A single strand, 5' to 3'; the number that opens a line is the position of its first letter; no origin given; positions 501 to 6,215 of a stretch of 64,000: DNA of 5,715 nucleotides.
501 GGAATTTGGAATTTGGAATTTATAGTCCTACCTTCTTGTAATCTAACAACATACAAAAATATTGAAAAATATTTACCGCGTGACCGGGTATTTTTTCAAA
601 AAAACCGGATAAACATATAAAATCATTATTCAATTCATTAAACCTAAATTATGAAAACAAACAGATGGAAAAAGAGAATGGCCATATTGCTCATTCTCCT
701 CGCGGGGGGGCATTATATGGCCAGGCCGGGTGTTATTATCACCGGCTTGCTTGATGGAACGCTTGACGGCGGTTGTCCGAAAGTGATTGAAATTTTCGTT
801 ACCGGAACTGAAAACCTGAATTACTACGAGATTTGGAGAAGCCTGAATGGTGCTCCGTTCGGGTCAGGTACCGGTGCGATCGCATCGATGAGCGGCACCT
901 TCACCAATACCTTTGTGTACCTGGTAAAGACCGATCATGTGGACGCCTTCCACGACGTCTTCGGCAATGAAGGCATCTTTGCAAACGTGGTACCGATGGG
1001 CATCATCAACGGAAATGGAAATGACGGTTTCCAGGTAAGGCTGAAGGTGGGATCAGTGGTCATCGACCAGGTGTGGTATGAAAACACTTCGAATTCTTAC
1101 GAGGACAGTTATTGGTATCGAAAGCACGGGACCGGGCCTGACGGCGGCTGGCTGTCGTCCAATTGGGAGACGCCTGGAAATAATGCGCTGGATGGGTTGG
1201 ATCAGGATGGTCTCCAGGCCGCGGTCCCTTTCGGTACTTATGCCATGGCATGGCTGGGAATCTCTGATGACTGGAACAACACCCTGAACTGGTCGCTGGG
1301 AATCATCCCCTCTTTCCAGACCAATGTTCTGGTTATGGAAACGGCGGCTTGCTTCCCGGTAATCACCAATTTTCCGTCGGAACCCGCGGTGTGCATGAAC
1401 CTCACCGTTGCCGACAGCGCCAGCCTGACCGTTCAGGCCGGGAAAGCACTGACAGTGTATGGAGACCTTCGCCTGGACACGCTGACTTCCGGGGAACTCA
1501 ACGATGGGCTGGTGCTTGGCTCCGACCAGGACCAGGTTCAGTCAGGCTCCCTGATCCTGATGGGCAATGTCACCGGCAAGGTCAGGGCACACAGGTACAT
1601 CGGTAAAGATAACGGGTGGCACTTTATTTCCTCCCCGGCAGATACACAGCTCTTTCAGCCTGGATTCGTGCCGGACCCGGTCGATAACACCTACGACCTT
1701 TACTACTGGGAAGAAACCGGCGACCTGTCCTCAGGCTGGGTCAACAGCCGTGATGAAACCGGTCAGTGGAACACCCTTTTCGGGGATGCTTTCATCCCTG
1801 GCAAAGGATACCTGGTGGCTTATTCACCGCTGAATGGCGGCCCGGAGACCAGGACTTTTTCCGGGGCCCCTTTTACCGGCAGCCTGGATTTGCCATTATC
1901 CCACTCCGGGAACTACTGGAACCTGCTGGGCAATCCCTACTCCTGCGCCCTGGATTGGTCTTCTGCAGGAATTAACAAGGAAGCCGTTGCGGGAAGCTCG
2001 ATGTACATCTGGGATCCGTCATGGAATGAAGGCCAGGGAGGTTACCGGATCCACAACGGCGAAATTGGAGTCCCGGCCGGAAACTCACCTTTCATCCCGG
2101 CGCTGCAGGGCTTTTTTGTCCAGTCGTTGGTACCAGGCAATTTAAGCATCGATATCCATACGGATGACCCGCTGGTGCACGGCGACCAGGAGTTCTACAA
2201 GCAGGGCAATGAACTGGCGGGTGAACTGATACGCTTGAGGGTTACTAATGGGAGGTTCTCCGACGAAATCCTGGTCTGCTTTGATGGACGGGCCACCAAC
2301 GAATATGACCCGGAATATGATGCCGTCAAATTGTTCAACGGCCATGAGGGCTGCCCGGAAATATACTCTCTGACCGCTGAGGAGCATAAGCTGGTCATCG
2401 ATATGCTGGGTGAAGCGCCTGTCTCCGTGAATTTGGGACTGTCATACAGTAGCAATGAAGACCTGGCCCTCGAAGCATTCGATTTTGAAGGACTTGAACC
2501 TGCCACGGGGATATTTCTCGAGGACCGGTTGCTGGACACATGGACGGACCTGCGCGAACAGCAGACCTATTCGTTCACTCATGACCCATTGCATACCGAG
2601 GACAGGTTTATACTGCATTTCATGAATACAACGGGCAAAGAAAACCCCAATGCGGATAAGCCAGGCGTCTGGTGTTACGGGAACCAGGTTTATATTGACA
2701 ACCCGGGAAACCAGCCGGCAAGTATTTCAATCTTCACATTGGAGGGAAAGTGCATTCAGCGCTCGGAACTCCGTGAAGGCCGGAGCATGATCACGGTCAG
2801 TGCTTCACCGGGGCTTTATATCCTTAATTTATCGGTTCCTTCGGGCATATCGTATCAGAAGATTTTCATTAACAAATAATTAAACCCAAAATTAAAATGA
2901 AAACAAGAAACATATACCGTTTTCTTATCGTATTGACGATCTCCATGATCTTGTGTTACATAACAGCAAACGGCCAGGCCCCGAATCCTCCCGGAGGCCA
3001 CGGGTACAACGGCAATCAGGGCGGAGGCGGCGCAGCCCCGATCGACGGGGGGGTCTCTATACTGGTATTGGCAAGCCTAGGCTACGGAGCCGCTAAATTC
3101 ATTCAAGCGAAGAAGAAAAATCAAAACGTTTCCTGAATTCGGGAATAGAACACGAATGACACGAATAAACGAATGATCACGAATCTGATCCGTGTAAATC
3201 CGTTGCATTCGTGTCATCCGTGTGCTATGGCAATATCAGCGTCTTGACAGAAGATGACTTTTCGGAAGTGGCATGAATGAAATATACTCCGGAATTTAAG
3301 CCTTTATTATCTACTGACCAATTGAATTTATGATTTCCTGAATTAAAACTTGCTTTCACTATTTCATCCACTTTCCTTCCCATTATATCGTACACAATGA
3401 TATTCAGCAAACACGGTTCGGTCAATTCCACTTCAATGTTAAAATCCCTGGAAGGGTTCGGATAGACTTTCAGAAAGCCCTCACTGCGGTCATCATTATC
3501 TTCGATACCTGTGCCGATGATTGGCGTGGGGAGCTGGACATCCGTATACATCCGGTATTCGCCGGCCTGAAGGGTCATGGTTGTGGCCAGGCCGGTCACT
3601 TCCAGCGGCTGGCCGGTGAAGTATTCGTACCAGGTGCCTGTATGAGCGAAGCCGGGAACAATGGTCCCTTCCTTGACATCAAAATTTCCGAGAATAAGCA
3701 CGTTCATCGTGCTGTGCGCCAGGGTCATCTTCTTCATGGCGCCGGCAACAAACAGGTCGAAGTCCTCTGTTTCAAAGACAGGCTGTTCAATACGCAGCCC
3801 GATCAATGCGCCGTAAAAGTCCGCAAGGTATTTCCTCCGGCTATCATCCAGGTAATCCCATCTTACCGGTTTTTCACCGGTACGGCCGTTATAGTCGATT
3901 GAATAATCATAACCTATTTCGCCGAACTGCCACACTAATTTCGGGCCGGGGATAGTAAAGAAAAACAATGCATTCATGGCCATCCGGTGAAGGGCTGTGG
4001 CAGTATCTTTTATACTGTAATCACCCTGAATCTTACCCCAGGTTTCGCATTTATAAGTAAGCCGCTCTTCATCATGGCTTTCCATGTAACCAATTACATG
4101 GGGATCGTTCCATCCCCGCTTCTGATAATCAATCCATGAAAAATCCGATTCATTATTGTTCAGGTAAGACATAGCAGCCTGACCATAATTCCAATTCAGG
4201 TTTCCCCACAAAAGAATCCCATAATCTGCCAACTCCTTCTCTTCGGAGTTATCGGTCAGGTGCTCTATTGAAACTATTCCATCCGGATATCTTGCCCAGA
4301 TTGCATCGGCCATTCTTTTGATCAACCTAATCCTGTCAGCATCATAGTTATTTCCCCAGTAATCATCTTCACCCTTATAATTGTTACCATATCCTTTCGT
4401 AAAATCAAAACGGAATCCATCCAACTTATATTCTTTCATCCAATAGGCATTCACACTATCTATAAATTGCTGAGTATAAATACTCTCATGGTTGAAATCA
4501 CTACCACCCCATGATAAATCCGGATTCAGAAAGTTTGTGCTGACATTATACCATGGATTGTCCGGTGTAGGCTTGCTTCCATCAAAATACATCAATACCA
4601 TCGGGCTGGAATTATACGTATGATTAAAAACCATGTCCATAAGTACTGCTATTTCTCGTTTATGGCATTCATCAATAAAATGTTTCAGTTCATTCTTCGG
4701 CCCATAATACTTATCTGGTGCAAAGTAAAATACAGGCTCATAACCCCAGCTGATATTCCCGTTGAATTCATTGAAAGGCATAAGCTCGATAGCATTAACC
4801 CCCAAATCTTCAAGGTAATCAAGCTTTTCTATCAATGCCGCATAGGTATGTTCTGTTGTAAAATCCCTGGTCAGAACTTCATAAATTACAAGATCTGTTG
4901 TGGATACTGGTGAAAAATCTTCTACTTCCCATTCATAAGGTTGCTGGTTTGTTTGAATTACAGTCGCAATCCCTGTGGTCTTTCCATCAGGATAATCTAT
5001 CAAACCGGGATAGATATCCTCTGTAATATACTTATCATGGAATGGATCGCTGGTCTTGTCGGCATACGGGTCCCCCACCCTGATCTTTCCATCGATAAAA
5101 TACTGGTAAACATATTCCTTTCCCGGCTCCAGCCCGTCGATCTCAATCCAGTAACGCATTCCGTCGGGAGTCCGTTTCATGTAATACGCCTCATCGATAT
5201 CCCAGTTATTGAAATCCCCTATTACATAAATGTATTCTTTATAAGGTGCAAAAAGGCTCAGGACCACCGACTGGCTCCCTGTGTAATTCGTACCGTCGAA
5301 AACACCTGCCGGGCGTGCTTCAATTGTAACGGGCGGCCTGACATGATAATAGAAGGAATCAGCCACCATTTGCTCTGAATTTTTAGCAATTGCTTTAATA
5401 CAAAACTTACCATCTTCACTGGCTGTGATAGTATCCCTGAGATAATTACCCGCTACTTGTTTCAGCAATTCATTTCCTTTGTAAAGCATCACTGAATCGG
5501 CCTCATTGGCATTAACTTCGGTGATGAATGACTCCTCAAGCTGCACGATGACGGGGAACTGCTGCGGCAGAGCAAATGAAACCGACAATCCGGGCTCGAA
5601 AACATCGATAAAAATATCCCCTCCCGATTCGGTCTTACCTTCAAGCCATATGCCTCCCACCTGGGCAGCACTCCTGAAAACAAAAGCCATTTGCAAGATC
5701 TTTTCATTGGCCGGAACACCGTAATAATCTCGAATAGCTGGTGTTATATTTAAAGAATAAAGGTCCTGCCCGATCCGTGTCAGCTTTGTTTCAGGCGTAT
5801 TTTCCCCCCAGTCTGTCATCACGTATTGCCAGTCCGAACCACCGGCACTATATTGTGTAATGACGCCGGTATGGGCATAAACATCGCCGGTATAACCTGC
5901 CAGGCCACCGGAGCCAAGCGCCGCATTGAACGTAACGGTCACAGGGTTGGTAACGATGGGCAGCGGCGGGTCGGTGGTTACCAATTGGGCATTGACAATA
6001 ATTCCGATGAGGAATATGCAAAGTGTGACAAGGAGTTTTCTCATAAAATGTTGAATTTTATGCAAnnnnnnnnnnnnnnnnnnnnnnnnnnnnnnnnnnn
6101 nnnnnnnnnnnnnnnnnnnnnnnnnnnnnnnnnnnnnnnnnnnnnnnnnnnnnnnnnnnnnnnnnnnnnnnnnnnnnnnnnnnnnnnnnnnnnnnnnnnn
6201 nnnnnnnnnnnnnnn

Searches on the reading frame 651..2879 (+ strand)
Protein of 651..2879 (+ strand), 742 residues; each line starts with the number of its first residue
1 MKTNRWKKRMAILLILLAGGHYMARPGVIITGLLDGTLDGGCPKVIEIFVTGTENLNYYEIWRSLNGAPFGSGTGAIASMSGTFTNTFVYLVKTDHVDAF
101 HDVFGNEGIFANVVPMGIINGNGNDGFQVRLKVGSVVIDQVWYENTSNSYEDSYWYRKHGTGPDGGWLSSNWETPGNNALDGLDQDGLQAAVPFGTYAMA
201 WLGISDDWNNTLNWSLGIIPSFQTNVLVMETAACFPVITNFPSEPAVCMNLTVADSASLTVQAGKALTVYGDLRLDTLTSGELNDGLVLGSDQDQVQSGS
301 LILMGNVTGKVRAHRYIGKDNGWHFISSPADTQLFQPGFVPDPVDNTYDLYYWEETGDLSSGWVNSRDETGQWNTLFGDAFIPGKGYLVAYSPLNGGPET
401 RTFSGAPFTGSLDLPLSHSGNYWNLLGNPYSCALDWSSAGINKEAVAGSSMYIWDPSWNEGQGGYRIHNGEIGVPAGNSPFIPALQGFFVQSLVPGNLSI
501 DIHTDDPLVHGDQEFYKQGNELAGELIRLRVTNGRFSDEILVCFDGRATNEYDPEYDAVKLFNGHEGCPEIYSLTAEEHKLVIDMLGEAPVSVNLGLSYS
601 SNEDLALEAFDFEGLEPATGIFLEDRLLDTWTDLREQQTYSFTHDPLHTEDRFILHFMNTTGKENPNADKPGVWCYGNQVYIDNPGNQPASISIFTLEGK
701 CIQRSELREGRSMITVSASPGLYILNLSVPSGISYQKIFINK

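Call 4: search_protein_families(library=pfam, proteins=[window:651-2879:+], max_evalue=0.01)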
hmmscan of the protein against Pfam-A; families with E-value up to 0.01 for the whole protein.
window:651-2879:+ (742 aa): 1 family
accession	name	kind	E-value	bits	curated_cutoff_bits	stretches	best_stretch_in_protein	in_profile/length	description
PF18962.6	Por_Secre_tail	-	0.0059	17.3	27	0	679-740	9-75/75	Secretion system C-terminal sorting domain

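Call 10: search_protein_families(library=ncbifam, proteins=[window:651-2879:+], max_evalue=0.1)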
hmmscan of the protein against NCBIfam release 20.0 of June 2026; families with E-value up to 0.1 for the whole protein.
window:651-2879:+ (742 aa): 1 family
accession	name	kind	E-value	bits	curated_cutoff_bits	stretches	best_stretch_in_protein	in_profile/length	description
TIGR04183.1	Por_Secre_tail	domain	9.8e-06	25.5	23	1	680-740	11-71/72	T9SS type A sorting domain-containing protein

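Call 70: search_solved_structures(query=window:651-2879:+, max_evalue=1)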
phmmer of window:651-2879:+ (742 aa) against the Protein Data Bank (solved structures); distinct sequences matched with E-value up to 1: 0.
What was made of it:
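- Tried and rejected: The 742-aa neighbour has no Pfam or PDB sequence match (calls 4, 70).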

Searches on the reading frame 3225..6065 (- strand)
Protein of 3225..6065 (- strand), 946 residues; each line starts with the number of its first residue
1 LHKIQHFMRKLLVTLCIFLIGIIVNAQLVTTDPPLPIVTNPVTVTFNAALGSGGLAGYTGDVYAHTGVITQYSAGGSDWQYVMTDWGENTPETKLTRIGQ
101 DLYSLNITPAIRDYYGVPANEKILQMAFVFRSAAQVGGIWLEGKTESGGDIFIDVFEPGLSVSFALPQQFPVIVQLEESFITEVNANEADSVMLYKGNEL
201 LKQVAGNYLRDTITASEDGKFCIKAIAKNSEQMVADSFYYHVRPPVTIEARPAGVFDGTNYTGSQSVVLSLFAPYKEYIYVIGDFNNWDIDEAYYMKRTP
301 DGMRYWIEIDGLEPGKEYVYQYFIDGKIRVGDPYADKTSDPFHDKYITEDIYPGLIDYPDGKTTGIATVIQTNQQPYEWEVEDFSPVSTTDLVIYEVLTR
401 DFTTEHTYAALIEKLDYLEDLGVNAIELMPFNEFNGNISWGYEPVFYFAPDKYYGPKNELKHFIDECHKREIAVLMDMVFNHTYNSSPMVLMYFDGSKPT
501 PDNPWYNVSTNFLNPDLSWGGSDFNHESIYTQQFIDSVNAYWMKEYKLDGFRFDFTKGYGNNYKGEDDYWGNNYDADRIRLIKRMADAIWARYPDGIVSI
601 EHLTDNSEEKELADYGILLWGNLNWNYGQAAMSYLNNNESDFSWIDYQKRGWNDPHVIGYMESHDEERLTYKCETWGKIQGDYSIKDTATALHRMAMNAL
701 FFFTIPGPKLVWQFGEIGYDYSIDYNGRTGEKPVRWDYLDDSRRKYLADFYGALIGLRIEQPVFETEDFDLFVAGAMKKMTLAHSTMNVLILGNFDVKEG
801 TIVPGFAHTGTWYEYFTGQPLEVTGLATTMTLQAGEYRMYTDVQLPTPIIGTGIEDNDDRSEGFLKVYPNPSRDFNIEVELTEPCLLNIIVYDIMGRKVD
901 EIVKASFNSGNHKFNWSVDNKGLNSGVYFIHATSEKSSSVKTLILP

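Call 4: search_protein_families(library=pfam, proteins=[window:3225-6065:-], max_evalue=0.01)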
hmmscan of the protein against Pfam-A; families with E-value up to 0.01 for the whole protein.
window:3225-6065:- (946 aa): 6 families
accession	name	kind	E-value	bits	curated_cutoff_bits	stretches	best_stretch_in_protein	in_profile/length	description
PF00128.31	Alpha-amylase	-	2.8e-19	70.1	22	1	411-721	21-358/446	Alpha amylase, catalytic domain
PF18962.6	Por_Secre_tail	-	1.2e-10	41.9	27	1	867-944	1-74/75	Secretion system C-terminal sorting domain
PF02922.24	CBM_48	-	1e-05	26.2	22.4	1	258-335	3-83/83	Carbohydrate-binding module 48 (Isoamylase N-terminal domain)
PF16561.11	AMPK1_CBM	-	0.0038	17.8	26.8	0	278-331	13-60/85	Glycogen recognition site of AMP-activated protein kinase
PF16656.11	Pur_ac_phosph_N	-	0.0051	17.8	30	0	297-327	53-83/93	Purple acid Phosphatase, N-terminal domain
PF13860.13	FlgD_ig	-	0.0058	17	27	0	875-937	12-78/79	FlgD Ig-like domain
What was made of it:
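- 3225..6065 (-): Downstream GH13 enzyme with CBM48 and a type A CTD (946 aa), the conserved neighbour of the scaffold gene. PF00128 2.8e-19, CBM_48 1e-5, PF18962 1.2e-10 (call 4).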

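Call 10: search_protein_families(library=ncbifam, proteins=[window:3225-6065:-], max_evalue=0.1)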
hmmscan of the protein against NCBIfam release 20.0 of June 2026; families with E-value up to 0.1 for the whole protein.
window:3225-6065:- (946 aa): 38 families (the best 25 are shown)
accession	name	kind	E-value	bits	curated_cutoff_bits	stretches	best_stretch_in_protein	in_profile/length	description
TIGR02402.1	trehalose_TreZ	equivalog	1.9e-44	151.9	538.8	1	291-557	19-248/545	malto-oligosyltrehalose trehalohydrolase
NF003811.1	PRK05402.1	equivalog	2.4e-40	138.7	741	1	260-770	24-516/619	1,4-alpha-glucan branching protein GlgB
NF008967.0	PRK12313.1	equivalog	5.7e-38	130.7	577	1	262-767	35-520/633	1,4-alpha-glucan branching protein GlgB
TIGR01515.1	branching_enzym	equivalog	1.4e-29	103.1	463.95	1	261-712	24-452/607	1,4-alpha-glucan branching enzyme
TIGR02104.1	pulA_typeI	equivalog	3.1e-25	88.3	504.5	1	265-555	19-320/605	type I pullulanase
TIGR02100.1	glgX_debranch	equivalog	2.5e-23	82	640.9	1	374-566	137-353/688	glycogen debranching protein GlgX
NF011293.0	PRK14705.1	equivalog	1.5e-19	69.2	2376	1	267-630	640-985/1224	1,4-alpha-glucan branching enzyme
TIGR02102.1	pullulan_Gpos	equivalog_domain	2.2e-18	65.5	1042.25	1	310-555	377-643/1113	pullulanase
NF041090.1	Cyc-maltodext_AglB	equivalog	3.5e-18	65.6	540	1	411-796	67-405/470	cyclomaltodextrinase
NF009221.0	PRK12568.1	equivalog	3.7e-18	64.9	1270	1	265-607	153-482/745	1,4-alpha-glucan branching enzyme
NF041321.1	Alpha-amyl_MalA_Halo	equivalog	2.4e-16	59.2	875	1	385-556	253-427/666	alpha-amylase MalA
NF002983.0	PRK03705.1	equivalog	2.5e-15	55.6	901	1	295-560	60-342/658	glycogen debranching protein GlgX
TIGR02456.1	treS_nterm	equivalog_domain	8.9e-15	54.2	678.35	1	392-504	6-118/539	maltose alpha-D-glucosyltransferase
NF008183.0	PRK10933.1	subfamily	1.1e-14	54.1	535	1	408-485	32-108/551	alpha,alpha-phosphotrehalase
NF008051.0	PRK10785.1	equivalog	1.5e-12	46.6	568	1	411-564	181-345/607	maltodextrin glucosidase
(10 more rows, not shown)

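Call 60: search_solved_structures(query=window:3225-6065:-, max_evalue=1e-10)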
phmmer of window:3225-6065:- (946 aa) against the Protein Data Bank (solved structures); distinct sequences matched with E-value up to 1e-10: 65 (the best 60 are shown).
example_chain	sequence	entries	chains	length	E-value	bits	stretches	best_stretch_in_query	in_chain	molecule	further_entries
8xx9_A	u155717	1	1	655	7.7e-173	580.2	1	253-842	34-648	alpha-amylase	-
8xxa_A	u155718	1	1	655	7e-172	577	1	253-842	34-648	alpha-amylase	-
8dge_A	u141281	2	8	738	3.4e-117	396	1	274-842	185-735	Alpha amylase, catalytic domain protein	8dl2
8dl1_A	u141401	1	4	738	7.8e-117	394.8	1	274-842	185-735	Alpha amylase, catalytic domain protein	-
1eha_A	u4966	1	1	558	1.5e-27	99.3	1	369-555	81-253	GLYCOSYLTREHALOSE TREHALOHYDROLASE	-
3vgg_A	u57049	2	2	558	1.5e-27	99.3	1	369-555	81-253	Malto-oligosyltrehalose trehalohydrolase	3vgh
1eh9_A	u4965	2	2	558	1.5e-27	99.3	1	369-555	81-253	GLYCOSYLTREHALOSE TREHALOHYDROLASE | Malto-oligosyltrehalose trehalohydrolase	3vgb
3vgd_A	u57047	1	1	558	4.2e-27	97.8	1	369-555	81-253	Malto-oligosyltrehalose trehalohydrolase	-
3vge_A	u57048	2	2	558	5.7e-27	97.4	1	369-554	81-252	Malto-oligosyltrehalose trehalohydrolase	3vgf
2bhu_A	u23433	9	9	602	6e-23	84.1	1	359-557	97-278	MALTOOLIGOSYLTREHALOSE TREHALOHYDROLASE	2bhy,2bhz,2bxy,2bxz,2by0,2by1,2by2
9xvi_A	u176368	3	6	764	1.3e-22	83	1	316-556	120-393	Isoamylase 1, chloroplastic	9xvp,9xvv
9xve_A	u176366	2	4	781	1.4e-22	82.9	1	316-556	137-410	Isoamylase 1, chloroplastic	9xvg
3m07_A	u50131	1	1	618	1.8e-22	82.5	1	377-555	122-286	Putative alpha amylase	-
9j60_A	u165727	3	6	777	3.3e-21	78.3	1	365-556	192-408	Isoamylase 1, chloroplastic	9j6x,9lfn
8zqa_A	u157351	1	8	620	4.1e-21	78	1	269-725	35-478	1,4-alpha-glucan branching enzyme GlgB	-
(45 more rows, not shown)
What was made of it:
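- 3225..6065 (-): PDB 8xx9 alpha-amylase matches at E 7.7e-173 (call 60).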
